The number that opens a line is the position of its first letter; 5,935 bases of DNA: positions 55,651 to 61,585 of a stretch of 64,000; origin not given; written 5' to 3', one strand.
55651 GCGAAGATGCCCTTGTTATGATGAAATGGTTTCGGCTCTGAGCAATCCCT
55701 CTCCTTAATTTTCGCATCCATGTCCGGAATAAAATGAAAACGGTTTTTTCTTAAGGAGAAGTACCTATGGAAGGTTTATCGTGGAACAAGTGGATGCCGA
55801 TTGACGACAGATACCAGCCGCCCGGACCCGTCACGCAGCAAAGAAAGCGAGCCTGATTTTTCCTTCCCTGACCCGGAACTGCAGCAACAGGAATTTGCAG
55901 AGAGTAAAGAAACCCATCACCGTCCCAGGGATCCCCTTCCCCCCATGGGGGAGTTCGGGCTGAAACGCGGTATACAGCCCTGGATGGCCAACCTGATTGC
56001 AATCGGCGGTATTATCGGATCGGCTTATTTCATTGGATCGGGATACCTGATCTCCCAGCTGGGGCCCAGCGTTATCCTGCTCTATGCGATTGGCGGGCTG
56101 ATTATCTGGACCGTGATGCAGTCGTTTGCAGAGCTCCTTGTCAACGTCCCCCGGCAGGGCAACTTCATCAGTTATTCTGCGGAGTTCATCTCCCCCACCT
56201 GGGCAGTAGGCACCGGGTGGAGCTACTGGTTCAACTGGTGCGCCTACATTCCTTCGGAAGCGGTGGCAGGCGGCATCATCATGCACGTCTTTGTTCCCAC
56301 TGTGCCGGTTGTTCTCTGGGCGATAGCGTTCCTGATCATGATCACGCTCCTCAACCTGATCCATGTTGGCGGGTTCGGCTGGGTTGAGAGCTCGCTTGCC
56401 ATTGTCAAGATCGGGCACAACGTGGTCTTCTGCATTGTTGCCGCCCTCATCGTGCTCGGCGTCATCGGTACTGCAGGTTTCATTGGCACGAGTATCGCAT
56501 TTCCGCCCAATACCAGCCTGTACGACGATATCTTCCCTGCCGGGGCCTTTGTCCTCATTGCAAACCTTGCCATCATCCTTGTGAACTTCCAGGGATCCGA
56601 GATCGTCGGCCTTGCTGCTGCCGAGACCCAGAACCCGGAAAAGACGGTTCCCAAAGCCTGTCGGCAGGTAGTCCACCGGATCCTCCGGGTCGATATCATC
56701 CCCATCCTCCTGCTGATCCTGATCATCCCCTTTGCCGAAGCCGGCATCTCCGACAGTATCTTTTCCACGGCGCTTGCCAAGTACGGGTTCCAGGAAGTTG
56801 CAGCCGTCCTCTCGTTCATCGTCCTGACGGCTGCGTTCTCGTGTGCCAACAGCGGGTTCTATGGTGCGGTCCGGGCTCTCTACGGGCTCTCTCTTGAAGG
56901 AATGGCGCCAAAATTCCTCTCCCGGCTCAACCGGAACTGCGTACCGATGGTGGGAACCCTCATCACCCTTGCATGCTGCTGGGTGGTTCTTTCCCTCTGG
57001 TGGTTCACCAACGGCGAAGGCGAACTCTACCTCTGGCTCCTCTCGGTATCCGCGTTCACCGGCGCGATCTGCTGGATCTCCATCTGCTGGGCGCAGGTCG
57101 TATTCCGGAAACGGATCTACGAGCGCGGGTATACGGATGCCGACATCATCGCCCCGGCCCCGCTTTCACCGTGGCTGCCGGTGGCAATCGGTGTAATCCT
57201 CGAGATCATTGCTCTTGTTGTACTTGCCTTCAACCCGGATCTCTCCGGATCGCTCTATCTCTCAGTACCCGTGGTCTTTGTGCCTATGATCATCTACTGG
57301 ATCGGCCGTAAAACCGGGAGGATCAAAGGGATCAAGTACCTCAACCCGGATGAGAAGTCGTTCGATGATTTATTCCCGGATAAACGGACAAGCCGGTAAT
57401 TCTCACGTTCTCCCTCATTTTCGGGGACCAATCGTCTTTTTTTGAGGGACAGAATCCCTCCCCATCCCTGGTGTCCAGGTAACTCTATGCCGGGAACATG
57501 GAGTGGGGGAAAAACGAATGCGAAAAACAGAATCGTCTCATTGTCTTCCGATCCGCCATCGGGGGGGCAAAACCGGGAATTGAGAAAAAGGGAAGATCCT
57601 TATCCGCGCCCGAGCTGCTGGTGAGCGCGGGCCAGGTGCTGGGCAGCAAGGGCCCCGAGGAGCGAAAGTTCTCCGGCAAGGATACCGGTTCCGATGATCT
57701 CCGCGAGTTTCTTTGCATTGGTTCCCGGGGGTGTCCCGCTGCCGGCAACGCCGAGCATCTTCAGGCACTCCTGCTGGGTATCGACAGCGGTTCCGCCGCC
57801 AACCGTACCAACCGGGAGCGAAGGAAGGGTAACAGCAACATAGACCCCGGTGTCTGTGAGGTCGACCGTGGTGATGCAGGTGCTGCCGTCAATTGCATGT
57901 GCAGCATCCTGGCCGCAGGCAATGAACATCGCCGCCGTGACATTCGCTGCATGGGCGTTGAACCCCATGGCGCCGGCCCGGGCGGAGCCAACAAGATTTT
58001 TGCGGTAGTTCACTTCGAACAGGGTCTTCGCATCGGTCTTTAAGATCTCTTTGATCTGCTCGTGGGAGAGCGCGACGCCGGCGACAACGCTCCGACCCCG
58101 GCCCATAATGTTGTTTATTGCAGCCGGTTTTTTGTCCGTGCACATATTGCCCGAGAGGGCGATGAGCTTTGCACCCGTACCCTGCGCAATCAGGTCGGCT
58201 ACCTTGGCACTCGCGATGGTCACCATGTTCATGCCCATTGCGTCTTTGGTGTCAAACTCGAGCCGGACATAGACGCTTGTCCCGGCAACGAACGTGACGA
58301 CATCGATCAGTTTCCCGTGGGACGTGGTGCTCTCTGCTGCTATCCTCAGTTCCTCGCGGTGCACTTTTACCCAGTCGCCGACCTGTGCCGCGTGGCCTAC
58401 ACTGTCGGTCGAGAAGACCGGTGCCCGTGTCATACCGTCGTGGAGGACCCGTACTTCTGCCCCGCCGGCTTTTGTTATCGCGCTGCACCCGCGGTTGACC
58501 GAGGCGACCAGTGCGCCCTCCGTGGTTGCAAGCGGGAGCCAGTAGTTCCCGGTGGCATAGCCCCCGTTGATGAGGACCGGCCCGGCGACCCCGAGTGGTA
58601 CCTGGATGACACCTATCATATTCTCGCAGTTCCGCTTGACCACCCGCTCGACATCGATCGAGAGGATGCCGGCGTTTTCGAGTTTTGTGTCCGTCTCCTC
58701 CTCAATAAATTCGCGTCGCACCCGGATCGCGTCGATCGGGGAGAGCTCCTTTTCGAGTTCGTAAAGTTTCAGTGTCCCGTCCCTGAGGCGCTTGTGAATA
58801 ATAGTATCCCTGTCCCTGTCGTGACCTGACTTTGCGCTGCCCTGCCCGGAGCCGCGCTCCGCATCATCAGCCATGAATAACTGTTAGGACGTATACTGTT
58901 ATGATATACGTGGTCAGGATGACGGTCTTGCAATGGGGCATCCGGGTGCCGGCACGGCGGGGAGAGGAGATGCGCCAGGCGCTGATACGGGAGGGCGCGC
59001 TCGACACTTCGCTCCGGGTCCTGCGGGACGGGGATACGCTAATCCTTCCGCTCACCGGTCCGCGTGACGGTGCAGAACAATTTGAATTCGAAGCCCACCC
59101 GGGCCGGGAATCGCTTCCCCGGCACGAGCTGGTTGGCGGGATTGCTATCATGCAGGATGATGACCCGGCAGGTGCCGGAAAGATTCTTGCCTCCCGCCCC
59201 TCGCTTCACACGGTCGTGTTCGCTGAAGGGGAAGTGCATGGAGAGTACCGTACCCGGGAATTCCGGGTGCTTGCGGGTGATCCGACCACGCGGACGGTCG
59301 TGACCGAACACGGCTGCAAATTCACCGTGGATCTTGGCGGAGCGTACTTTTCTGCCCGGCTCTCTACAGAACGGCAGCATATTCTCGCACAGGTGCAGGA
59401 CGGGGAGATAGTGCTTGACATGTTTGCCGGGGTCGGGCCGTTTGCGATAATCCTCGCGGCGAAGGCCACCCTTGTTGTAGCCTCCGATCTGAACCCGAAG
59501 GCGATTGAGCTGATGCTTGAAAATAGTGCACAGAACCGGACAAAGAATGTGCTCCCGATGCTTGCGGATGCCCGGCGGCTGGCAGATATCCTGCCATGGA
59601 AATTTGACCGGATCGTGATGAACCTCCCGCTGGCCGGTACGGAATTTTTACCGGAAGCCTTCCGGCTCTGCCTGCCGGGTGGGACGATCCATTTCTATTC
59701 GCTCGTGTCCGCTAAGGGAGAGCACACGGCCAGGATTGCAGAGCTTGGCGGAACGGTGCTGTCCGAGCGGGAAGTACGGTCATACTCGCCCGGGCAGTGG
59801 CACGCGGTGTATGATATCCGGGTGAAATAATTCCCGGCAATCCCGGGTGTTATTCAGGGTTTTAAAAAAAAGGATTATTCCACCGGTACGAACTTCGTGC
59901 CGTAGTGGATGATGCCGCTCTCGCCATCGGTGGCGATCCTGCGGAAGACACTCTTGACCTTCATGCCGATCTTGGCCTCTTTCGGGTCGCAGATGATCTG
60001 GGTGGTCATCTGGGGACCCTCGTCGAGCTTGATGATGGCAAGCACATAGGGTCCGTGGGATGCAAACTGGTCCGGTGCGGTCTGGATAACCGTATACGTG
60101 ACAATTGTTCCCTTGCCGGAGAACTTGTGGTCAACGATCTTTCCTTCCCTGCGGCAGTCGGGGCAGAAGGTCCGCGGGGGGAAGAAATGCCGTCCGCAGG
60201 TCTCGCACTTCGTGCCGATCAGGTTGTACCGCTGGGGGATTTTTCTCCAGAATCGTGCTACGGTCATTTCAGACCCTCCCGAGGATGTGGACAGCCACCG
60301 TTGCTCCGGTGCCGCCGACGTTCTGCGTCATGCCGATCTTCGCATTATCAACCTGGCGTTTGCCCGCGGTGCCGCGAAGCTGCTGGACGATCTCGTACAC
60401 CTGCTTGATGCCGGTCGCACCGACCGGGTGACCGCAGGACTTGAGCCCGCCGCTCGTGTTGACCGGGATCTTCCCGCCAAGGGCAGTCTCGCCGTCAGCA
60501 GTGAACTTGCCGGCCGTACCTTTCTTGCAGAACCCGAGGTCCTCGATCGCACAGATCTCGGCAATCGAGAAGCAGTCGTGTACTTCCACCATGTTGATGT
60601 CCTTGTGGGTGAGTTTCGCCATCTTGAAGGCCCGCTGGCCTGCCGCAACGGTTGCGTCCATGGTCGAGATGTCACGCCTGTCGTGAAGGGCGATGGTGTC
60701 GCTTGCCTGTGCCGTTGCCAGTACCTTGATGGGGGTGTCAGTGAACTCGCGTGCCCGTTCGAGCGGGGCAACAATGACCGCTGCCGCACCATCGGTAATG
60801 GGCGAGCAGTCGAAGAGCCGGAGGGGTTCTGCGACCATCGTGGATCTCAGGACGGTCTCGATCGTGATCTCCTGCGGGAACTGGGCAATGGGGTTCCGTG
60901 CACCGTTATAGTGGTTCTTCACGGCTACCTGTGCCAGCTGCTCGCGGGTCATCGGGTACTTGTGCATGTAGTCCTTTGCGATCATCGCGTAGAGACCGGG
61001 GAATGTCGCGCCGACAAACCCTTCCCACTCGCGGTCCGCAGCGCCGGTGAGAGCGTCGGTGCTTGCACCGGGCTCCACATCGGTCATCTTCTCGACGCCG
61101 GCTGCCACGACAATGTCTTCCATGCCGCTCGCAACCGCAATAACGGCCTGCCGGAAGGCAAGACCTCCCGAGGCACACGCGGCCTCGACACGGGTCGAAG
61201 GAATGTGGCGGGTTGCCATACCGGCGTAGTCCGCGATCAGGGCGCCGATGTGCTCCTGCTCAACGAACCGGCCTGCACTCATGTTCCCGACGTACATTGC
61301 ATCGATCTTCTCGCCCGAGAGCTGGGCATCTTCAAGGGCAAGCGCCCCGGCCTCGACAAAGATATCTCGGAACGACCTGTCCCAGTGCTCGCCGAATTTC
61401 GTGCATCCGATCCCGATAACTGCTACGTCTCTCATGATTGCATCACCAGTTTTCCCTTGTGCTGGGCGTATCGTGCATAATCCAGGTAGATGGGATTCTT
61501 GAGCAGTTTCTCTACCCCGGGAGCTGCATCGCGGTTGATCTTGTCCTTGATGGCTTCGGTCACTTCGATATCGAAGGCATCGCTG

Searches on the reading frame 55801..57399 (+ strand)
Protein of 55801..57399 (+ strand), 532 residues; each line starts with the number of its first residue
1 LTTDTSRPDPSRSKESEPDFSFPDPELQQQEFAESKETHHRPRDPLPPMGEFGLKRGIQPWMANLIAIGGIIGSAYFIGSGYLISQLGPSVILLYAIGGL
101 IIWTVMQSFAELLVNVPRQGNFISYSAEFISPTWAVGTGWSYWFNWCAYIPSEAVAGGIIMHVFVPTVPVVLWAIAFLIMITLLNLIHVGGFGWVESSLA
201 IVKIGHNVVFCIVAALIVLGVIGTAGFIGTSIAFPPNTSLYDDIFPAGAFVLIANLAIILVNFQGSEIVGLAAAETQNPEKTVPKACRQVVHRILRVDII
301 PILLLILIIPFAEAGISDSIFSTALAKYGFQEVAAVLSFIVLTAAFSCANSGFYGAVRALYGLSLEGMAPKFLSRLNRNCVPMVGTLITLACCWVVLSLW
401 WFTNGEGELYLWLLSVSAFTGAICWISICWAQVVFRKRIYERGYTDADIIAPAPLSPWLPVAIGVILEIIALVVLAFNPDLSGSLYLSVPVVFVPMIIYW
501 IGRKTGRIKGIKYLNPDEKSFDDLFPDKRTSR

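Call 16: search_protein_families(library=pfam, proteins=[window:55801-57399:+])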
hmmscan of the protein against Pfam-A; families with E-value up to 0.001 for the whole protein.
window:55801-57399:+ (532 aa): 3 families
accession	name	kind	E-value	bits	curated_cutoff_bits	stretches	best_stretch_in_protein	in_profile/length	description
PF00324.27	AA_permease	-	6.9e-77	259.5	24.6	1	65-507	4-465/470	Amino acid permease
PF13520.12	AA_permease_2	-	5.1e-31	108.5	27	1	60-488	3-420/427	Amino acid permease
PF11045.13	YbjM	-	0.00075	20.3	25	1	338-405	18-86/117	Putative inner membrane protein of Enterobacteriaceae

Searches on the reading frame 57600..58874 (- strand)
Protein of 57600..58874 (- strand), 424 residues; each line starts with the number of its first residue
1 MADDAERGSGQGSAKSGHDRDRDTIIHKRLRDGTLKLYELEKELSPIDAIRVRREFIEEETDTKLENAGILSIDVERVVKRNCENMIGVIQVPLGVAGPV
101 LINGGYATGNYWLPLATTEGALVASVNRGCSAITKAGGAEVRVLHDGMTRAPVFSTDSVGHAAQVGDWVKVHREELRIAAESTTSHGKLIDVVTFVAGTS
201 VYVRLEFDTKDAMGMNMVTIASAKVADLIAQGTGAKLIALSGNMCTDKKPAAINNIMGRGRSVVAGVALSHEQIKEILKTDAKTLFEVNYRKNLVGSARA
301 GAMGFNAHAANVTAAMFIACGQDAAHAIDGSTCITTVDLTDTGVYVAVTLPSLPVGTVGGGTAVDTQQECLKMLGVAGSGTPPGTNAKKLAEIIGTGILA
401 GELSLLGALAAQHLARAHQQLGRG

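Call 57: search_protein_families(library=pfam, proteins=[window:57600-58874:-])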
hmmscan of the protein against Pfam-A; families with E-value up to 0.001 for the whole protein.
window:57600-58874:- (424 aa): 1 family
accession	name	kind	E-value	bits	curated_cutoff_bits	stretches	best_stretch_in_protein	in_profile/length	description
PF00368.23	HMG-CoA_red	-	2.3e-130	435.3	27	1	50-423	2-368/368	Hydroxymethylglutaryl-coenzyme A reductase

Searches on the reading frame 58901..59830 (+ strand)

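Call 57: search_protein_families(library=pfam, proteins=[window:58901-59830:+])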
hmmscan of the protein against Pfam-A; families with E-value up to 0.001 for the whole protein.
window:58901-59830:+ (309 aa): 8 families
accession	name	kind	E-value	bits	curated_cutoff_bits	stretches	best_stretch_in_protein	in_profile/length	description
PF02475.24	TRM5-TYW2_MTfase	-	1.5e-37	129.5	28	1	132-271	1-141/164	TRM5/TYW2 methyltransferase domain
PF18093.7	Trm5_N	-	1.5e-11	44.3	22.7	1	13-59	1-47/47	tRNA methyltransferase 5 N-terminal domain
PF13649.12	Methyltransf_25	-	7e-06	27.1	27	1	171-261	1-97/97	Methyltransferase domain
PF13847.12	Methyltransf_31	-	7.7e-06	26.1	27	1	167-255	3-99/145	Methyltransferase domain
PF05175.20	MTS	-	1.5e-05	25.2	23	1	166-244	28-108/170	Methyltransferase small domain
PF06325.19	PrmA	-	3.3e-05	24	22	1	163-272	157-265/296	Ribosomal protein L11 methyltransferase (PrmA)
PF01189.24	Methyltr_RsmB-F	-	0.00026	21.2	27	1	164-248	5-93/199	16S rRNA methyltransferase RsmB/F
PF25133.1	TYW2_N_2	-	0.00033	21.1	27.7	1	93-128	44-78/79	TYW2 N-terminal domain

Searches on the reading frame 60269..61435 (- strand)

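Call 57: search_protein_families(library=pfam, proteins=[window:60269-61435:-])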
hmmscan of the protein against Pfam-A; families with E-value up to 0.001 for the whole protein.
window:60269-61435:- (388 aa): 4 families
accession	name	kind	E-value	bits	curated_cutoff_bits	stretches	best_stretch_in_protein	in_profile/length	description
PF22691.2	Thiolase_C_1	-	9.7e-52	175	28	1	242-387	1-144/144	Thiolase C-terminal domain-like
PF00108.29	Thiolase_N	-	1.3e-29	103.8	26.4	1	4-223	1-257/260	Thiolase, N-terminal domain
PF02803.24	Thiolase_C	-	3e-11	43.5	27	1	261-371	23-115/123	Thiolase, C-terminal domain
PF00109.32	ketoacyl-synt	-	3.8e-05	23.8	20.8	1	79-130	166-217/252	Beta-ketoacyl synthase, N-terminal domain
